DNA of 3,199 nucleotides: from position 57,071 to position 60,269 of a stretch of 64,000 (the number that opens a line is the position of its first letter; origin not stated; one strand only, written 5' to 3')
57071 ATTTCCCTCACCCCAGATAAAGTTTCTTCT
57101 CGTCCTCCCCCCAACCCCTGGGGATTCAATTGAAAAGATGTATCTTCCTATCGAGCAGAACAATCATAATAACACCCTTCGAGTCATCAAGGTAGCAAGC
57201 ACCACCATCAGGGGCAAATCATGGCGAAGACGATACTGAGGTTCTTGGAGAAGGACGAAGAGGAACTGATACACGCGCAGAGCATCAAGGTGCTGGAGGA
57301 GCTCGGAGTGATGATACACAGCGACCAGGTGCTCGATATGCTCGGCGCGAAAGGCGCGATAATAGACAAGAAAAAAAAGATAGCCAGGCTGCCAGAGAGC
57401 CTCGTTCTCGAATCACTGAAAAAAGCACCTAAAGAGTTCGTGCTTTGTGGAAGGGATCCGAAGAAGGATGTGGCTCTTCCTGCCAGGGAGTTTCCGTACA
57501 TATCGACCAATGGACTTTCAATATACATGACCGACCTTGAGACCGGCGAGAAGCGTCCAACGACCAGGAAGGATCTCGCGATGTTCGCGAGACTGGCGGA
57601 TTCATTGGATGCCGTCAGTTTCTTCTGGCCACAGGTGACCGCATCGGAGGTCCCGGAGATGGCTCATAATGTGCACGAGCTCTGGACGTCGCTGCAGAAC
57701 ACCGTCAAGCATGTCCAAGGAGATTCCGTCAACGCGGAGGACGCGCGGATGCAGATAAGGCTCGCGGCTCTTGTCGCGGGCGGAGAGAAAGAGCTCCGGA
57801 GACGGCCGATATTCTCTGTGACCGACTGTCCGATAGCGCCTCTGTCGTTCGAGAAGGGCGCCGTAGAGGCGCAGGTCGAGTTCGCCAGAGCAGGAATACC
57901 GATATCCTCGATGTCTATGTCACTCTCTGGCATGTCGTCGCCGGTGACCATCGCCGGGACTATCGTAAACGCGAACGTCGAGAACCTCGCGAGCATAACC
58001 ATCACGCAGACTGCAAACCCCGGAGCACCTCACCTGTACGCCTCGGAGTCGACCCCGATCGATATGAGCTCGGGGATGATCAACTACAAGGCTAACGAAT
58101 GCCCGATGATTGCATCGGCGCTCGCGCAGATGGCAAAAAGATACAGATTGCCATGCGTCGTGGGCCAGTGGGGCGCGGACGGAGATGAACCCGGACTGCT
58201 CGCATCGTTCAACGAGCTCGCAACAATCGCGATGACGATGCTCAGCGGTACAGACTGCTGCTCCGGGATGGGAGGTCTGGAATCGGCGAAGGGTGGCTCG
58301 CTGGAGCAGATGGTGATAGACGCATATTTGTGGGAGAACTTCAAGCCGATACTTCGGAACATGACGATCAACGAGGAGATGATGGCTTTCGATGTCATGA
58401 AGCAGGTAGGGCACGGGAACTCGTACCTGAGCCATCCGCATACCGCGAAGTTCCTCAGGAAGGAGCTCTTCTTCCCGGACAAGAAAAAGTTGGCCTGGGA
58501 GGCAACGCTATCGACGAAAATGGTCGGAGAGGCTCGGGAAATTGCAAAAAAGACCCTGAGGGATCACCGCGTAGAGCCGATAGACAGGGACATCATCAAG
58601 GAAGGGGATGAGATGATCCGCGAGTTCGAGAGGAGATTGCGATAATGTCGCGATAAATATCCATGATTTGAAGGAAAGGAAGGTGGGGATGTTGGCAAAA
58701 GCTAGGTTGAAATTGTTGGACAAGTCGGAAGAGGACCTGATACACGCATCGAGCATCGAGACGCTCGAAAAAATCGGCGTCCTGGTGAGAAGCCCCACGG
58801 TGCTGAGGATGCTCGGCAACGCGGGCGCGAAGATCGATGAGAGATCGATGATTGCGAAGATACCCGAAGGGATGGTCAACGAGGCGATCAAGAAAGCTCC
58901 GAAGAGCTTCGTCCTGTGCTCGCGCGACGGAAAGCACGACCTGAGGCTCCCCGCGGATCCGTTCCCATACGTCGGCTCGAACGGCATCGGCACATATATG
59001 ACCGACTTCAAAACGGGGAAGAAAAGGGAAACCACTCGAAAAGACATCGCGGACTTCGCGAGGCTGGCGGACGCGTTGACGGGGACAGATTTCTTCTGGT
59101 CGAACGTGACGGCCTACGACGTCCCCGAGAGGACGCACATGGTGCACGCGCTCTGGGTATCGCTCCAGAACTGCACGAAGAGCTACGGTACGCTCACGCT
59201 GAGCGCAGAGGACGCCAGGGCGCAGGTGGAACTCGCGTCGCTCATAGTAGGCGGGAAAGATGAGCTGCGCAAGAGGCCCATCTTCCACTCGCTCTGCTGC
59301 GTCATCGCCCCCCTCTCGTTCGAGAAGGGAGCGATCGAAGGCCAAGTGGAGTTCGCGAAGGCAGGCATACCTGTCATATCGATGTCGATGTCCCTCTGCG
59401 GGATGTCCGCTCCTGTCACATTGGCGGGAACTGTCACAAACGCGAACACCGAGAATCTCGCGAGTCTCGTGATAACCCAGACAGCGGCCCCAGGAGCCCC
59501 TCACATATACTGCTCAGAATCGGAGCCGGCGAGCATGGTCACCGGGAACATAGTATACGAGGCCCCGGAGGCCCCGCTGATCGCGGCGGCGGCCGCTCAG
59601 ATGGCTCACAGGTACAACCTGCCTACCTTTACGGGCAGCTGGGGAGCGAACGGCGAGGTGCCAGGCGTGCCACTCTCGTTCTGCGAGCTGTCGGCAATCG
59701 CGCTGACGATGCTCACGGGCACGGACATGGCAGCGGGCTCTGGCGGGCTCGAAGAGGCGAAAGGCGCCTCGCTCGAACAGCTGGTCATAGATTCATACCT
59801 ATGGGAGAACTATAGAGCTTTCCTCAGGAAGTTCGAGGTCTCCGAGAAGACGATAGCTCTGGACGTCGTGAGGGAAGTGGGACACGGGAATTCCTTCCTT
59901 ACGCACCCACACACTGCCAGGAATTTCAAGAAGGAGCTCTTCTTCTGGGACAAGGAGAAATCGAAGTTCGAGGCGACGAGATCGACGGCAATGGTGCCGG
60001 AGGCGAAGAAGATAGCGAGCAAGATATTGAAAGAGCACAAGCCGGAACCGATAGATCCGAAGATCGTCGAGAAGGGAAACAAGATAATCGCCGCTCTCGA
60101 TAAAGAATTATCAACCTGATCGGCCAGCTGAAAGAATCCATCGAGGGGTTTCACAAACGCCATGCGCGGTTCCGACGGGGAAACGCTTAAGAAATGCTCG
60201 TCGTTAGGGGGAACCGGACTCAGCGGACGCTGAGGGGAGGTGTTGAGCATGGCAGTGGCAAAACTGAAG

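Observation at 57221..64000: Tandem array of five uninterrupted MttB-superfamily methyltransferase genes, with a sixth at 29.4 kb, and no corrinoid-protein or MtbA partner in view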

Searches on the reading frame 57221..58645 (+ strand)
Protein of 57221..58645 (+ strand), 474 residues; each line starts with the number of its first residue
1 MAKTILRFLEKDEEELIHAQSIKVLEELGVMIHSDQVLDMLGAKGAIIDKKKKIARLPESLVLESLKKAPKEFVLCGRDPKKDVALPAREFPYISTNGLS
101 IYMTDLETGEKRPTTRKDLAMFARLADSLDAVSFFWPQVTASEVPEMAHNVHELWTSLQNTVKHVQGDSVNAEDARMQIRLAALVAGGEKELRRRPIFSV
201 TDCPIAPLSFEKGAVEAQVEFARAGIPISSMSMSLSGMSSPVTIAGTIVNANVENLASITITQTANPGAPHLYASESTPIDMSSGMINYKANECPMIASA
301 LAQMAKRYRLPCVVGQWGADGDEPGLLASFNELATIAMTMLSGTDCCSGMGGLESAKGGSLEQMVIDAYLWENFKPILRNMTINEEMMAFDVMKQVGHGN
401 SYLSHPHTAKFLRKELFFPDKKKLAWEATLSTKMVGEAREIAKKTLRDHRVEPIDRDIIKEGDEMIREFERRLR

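Call 8: search_protein_families(library=pfam, proteins=[window:57221-58645:+])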
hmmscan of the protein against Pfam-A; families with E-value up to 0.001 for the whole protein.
window:57221-58645:+ (474 aa): 1 family
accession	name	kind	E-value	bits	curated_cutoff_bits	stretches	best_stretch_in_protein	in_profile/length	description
PF06253.16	MTTB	-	1.5e-67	228.2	25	1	6-461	31-487/500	Trimethylamine methyltransferase (MTTB)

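Call 9: search_protein_families(library=ncbifam, proteins=[window:57221-58645:+])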
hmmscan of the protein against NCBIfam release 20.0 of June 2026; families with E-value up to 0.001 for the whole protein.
window:57221-58645:+ (474 aa): 1 family
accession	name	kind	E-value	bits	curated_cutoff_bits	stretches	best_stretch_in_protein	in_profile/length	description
TIGR02369.2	trimeth_pyl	equivalog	2.3e-119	399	525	1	6-469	3-468/469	[trimethylamine--corrinoid protein] Co-methyltransferase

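Call 11: search_solved_structures(query=window:57221-58645:+, show_alignments=3)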
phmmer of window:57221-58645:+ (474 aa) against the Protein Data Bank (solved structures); distinct sequences matched with E-value up to 0.001: 5.
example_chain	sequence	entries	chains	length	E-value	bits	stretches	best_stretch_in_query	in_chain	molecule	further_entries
7xcl_A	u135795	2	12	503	5.5e-63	216.5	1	8-470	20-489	Trimethylamine methyltransferase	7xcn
7xcm_A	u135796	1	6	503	6.5e-63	216.2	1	8-470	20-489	Trimethylamine methyltransferase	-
9yce_A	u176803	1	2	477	3.3e-51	177.7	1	8-433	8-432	Glycine betaine methyltransferase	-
2qne_A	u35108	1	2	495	3.7e-51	177.5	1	8-433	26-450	Putative methyltransferase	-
4yyc_A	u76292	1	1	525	1.2e-32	116.5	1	9-457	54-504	Putative trimethylamine methyltransferase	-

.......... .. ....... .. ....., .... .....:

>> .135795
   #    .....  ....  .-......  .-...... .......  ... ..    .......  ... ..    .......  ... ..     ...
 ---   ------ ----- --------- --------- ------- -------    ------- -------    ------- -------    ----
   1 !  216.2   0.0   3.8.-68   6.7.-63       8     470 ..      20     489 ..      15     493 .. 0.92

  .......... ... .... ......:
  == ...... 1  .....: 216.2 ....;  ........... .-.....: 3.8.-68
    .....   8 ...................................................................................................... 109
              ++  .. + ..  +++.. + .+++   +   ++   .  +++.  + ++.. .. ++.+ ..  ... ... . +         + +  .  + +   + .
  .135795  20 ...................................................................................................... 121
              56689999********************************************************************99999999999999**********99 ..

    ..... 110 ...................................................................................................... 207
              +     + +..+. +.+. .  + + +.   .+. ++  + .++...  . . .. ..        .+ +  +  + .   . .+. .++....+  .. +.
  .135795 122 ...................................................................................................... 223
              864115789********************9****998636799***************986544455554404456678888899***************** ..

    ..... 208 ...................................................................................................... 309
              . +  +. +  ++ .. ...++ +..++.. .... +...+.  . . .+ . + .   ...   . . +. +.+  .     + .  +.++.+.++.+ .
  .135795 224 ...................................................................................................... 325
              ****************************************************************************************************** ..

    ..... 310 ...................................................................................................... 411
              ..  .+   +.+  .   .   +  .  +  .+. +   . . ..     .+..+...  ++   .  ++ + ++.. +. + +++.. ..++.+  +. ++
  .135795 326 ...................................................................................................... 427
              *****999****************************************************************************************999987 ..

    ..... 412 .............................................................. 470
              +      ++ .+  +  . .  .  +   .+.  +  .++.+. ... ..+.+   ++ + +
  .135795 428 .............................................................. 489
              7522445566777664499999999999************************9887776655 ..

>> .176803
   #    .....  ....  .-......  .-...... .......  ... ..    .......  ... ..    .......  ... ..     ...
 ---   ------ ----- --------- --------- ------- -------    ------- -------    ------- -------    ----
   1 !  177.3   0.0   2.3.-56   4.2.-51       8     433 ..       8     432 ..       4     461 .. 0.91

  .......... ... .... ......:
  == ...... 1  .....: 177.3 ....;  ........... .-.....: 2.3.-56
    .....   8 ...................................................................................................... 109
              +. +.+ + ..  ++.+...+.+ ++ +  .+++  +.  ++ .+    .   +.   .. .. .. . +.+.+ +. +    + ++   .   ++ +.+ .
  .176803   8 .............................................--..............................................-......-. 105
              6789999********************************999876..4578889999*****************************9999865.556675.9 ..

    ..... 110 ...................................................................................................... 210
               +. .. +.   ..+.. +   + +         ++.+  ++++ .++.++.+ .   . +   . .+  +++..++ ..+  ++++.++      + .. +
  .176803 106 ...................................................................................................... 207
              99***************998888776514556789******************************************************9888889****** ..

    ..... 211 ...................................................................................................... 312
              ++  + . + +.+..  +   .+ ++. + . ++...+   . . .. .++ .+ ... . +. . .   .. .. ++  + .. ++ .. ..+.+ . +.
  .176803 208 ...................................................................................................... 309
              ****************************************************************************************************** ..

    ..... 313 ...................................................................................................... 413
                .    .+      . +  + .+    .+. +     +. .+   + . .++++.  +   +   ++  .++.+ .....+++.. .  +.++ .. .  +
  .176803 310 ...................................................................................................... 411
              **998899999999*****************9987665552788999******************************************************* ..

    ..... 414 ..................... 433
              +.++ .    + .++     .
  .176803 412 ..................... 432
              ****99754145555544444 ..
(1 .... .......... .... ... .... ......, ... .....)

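Call 63: predict_structure(alignment_id=A3)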
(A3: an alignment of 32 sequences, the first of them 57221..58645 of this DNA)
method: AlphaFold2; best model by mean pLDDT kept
length: 474 residues; sequences in the alignment: 32
mean_pLDDT: 88.0   pTM: 0.88
mean pLDDT of the five models: 88.0, 83.5, 82.9, 82.3, 82.3
residues with pLDDT >= 90: 283; 70-90: 141; 50-70: 50; < 50: 0
segments of 3 or more residues with pLDDT < 50: none
pLDDT, mean of each block of 10 residues (from residue 1): 81 97 96 96 97 97 98 96 92 87 90 92 96 90 88 96 93 95 97 96 81 94 96 65 84 95 97 84 72 87 95 85 87 86 90 87 93 81 70 62 61 61 74 91 96 95 96 87
secondary structure, 60 per line:
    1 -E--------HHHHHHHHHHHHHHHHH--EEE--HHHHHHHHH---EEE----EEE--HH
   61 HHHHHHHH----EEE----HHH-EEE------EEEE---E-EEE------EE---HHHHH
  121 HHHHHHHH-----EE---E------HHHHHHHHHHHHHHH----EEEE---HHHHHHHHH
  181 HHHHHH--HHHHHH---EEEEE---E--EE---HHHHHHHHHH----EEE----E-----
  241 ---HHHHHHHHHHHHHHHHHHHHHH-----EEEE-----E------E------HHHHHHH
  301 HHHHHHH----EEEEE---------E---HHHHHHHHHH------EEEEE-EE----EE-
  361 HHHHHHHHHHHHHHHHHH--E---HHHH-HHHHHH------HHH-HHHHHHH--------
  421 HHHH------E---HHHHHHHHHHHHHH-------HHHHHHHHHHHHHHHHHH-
elements in order: H11-27 E30-32 H35-43 E47-49 E54-56 H59-68 E73-75 E84-86 E93-96 E102-104 H116-128 H146-160 E165-168 H172-186 H189-194 E198-202 H214-223 E228-230 H244-265 E271-274 H294-307 E312-316 H330-339 E346-350 H361-378 H385-388 H390-395 H406-412 H421-424 H435-448 H456-473

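Call 66: fold_search(model_id=the predicted structure, library=pdb)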
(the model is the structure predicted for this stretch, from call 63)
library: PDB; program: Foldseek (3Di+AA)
matches with E <= 10: 1266; with E <= 0.001: 29
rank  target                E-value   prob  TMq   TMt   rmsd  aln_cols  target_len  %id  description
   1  7xcl_A                1.8e-40  1.00  0.86  0.82   3.8       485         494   29  Crystal structure of trimethylamine methyltransferase MttB from Methanosarcina barkeri at 2.5 A resolution (released 2023-01-18)
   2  7xcl_C                3.3e-39  1.00  0.85  0.82   4.1       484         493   28  Crystal structure of trimethylamine methyltransferase MttB from Methanosarcina barkeri at 2.5 A resolution (released 2023-01-18)
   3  7xcm_A                6.4e-39  1.00  0.85  0.82   4.0       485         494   28  Crystal structure of sulfite MttB structure at 3.2 A resolution (released 2023-01-18)
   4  7xcn_A                8.9e-39  1.00  0.85  0.83   3.9       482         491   28  Crystal structure of the MttB-MttC complex at 2.7 A resolution (released 2023-01-18)
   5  7xcm_C                1.9e-37  1.00  0.86  0.83   3.9       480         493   29  Crystal structure of sulfite MttB structure at 3.2 A resolution (released 2023-01-18)
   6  9yce_B                5.1e-37  1.00  0.83  0.83   4.3       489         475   25  Active site of MtgB, a glycine betaine methyltransferase from the MttB superfamily (released 2026-03-11)
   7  2qne_A                7.9e-37  1.00  0.83  0.82   4.3       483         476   25  Crystal structure of putative methyltransferase (ZP_00558420.1) from Desulfitobacterium hafniense Y51 at 2.30 A resolu (released 2007-08-14)
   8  9yce_A                2.4e-36  1.00  0.82  0.82   4.3       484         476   25  Active site of MtgB, a glycine betaine methyltransferase from the MttB superfamily (released 2026-03-11)
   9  2qne_B                9.3e-35  1.00  0.83  0.82   4.4       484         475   25  Crystal structure of putative methyltransferase (ZP_00558420.1) from Desulfitobacterium hafniense Y51 at 2.30 A resolu (released 2007-08-14)
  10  4yyc                  6.3e-31  1.00  0.81  0.80   4.9       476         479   23  Crystal structure of trimethylamine methyltransferase from Sinorhizobium meliloti in complex with unknown ligand (released 2015-04-08)
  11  1nth                  3.4e-08  1.00  0.55  0.57  10.2       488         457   13  Crystal structure of the methanosarcina barkeri monomethylamine methyltransferase (MTMB) (released 2003-02-04)
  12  1tv2                  4.5e-08  1.00  0.55  0.57  10.1       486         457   13  Crystal structure of the hydroxylamine MtmB complex (released 2004-10-19)
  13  1l2q                  6.2e-08  1.00  0.55  0.57  10.2       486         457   12  Crystal Structure of the Methanosarcina barkeri Monomethylamine Methyltransferase (MtmB) (released 2002-06-05)
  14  3tr9_A                1.0e-04  1.00  0.38  0.60   6.1       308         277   12  Structure of a dihydropteroate synthase (folP) in complex with pteroic acid from Coxiella burnetii (released 2011-09-28)
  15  3h2c_B                1.6e-04  1.00  0.36  0.59   6.2       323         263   14  Structural Studies of Pterin-Based Inhibitors of Dihydropteroate Synthase (released 2009-12-08)
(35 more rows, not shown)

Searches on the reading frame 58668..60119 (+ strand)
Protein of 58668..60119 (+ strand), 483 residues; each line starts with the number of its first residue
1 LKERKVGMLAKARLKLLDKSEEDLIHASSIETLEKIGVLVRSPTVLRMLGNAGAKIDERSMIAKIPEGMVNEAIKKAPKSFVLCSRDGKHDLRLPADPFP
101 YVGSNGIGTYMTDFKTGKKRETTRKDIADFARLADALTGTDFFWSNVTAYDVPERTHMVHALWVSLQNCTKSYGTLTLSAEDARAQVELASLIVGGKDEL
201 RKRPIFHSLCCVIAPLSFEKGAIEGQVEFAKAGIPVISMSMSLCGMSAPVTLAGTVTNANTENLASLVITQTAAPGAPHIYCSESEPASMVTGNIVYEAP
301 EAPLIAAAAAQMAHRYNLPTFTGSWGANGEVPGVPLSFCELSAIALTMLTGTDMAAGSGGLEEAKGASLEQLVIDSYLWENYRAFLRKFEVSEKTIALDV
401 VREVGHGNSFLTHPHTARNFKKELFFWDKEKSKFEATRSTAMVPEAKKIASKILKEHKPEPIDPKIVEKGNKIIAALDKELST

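Call 8: search_protein_families(library=pfam, proteins=[window:58668-60119:+])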
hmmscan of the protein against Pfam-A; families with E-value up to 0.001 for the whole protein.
window:58668-60119:+ (483 aa): 1 family
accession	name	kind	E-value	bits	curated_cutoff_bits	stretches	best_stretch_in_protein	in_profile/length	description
PF06253.16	MTTB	-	7.7e-70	235.7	25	1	12-475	29-493/500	Trimethylamine methyltransferase (MTTB)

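Call 9: search_protein_families(library=ncbifam, proteins=[window:58668-60119:+])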
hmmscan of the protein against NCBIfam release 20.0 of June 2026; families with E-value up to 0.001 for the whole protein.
window:58668-60119:+ (483 aa): 1 family
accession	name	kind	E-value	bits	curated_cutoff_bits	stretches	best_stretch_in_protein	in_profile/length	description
TIGR02369.2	trimeth_pyl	equivalog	4.9e-109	364.9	525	1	13-476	2-467/469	[trimethylamine--corrinoid protein] Co-methyltransferase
